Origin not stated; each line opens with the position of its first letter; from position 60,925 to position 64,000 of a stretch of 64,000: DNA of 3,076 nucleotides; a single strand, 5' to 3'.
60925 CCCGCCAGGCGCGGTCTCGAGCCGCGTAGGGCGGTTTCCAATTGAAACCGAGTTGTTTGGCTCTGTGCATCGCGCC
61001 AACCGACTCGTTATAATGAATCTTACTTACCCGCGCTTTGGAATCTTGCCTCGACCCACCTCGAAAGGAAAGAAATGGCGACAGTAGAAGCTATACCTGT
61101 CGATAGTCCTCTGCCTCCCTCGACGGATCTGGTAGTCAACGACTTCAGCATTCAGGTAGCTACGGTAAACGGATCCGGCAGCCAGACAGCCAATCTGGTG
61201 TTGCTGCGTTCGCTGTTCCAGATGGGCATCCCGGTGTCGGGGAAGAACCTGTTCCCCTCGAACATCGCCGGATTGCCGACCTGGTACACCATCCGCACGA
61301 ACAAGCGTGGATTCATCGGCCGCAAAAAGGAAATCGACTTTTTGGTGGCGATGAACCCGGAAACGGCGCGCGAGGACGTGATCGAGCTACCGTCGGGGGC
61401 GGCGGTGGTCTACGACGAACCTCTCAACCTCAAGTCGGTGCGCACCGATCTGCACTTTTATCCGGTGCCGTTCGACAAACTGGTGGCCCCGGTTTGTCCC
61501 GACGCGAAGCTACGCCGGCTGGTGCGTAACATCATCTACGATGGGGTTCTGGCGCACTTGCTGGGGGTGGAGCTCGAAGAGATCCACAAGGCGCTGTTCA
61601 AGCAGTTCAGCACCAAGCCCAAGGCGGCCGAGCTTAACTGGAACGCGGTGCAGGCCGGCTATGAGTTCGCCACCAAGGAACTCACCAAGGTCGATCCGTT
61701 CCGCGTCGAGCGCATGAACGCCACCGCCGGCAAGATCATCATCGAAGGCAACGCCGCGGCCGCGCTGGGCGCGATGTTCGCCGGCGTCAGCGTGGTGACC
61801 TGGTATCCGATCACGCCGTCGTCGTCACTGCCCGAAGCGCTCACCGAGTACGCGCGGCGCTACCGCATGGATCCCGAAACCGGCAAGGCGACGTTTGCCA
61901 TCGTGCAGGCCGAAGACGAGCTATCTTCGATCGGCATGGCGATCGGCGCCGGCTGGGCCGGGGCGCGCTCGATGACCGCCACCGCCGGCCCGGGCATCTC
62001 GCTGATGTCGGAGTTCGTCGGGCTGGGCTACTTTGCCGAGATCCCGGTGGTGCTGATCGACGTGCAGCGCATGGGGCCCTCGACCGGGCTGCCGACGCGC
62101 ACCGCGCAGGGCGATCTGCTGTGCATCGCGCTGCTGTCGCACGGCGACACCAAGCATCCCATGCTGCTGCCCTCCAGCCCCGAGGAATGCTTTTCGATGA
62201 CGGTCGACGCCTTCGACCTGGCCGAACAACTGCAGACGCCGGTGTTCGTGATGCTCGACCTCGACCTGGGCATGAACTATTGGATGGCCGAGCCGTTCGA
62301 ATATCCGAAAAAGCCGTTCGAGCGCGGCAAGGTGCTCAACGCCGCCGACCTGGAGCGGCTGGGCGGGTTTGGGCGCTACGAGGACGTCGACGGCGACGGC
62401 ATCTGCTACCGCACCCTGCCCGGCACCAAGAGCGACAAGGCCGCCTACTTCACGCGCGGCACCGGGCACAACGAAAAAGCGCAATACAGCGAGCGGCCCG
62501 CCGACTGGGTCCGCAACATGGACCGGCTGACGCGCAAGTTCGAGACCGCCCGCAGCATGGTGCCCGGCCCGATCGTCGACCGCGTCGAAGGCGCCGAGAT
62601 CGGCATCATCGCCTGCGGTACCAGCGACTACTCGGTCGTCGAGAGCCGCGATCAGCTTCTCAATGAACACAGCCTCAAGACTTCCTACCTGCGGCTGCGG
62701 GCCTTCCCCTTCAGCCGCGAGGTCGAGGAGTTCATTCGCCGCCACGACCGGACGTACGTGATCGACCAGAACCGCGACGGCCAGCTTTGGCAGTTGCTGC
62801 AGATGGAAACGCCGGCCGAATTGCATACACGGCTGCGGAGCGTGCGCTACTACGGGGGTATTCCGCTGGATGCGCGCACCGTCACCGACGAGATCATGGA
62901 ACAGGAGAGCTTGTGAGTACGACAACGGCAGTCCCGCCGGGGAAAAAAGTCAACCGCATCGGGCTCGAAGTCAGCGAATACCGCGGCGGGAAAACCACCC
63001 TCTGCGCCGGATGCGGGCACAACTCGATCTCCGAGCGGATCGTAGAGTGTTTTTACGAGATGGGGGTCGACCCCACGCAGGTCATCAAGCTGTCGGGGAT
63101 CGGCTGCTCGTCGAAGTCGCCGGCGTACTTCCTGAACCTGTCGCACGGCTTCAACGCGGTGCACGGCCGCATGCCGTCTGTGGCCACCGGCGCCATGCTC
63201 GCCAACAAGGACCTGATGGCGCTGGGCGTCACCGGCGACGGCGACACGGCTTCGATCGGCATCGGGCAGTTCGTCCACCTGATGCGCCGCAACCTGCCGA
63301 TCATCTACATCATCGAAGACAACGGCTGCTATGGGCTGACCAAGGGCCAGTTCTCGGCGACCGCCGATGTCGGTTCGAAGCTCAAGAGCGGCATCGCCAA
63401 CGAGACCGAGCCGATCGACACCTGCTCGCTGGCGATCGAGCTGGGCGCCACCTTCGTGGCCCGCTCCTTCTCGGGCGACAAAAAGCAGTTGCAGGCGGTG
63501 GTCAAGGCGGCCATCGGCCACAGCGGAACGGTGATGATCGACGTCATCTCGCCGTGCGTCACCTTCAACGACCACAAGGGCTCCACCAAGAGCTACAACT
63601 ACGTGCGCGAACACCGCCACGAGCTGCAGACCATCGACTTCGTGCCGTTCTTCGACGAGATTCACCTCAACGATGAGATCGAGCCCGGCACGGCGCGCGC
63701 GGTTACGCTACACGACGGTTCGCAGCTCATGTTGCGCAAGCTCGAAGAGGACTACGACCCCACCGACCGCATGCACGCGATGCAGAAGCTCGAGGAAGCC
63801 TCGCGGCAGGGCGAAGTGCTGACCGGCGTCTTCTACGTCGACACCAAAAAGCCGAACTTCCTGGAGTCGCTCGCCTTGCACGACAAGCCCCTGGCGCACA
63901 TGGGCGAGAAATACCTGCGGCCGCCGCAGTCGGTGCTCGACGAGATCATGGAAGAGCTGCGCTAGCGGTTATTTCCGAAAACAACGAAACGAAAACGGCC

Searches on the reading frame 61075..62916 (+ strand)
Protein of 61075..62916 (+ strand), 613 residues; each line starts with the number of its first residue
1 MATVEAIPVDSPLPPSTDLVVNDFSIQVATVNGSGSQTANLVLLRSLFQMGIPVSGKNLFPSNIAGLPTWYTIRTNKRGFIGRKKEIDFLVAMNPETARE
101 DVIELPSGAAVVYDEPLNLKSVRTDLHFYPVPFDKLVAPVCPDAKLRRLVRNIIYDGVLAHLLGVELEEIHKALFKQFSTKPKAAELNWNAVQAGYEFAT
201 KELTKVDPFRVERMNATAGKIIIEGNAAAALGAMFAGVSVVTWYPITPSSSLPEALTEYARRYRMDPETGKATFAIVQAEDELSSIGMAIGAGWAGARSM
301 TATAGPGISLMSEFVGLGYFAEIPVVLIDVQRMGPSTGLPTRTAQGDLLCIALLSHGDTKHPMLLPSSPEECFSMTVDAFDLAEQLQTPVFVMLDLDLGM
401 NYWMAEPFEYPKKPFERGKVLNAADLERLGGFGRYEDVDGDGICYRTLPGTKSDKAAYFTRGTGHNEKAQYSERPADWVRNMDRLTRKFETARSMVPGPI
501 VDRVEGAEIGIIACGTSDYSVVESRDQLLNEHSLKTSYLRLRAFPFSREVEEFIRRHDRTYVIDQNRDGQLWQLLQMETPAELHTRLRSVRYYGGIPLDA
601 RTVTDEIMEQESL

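Call 79: search_protein_families(library=pfam, proteins=[window:61075-62916:+], max_evalue=0.01)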
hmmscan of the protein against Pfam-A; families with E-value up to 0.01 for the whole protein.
window:61075-62916:+ (613 aa): 2 families
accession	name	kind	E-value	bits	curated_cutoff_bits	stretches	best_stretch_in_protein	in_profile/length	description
PF01855.24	POR_N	-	6.2e-49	167.2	27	1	232-395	2-154/231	Pyruvate flavodoxin/ferredoxin oxidoreductase, thiamine diP-bdg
PF01558.24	POR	-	6.4e-25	88.7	27.4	1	33-197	2-173/173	Pyruvate ferredoxin/flavodoxin oxidoreductase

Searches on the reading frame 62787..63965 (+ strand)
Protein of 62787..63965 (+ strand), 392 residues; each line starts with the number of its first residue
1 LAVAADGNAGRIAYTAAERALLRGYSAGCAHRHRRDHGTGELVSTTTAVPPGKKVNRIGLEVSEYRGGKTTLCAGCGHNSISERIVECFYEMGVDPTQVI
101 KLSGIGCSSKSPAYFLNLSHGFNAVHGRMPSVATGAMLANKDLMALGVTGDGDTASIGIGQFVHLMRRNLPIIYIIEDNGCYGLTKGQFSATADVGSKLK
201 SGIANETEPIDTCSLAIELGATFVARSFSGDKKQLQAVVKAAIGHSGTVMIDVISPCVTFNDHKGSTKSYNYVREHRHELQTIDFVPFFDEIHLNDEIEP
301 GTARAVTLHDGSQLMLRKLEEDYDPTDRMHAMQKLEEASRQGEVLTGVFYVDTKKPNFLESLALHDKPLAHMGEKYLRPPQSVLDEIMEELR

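Call 79: search_protein_families(library=pfam, proteins=[window:62787-63965:+], max_evalue=0.01)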
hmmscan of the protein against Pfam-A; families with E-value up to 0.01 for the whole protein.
window:62787-63965:+ (392 aa): 2 families
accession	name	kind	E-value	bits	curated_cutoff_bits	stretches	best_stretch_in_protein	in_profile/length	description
PF02775.26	TPP_enzyme_C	-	1e-24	87.5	21.9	1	105-253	2-151/151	Thiamine pyrophosphate enzyme, C-terminal TPP binding domain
PF12367.13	PFO_beta_C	-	8.8e-10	38.9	24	1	317-362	18-61/66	Pyruvate ferredoxin oxidoreductase beta subunit C terminal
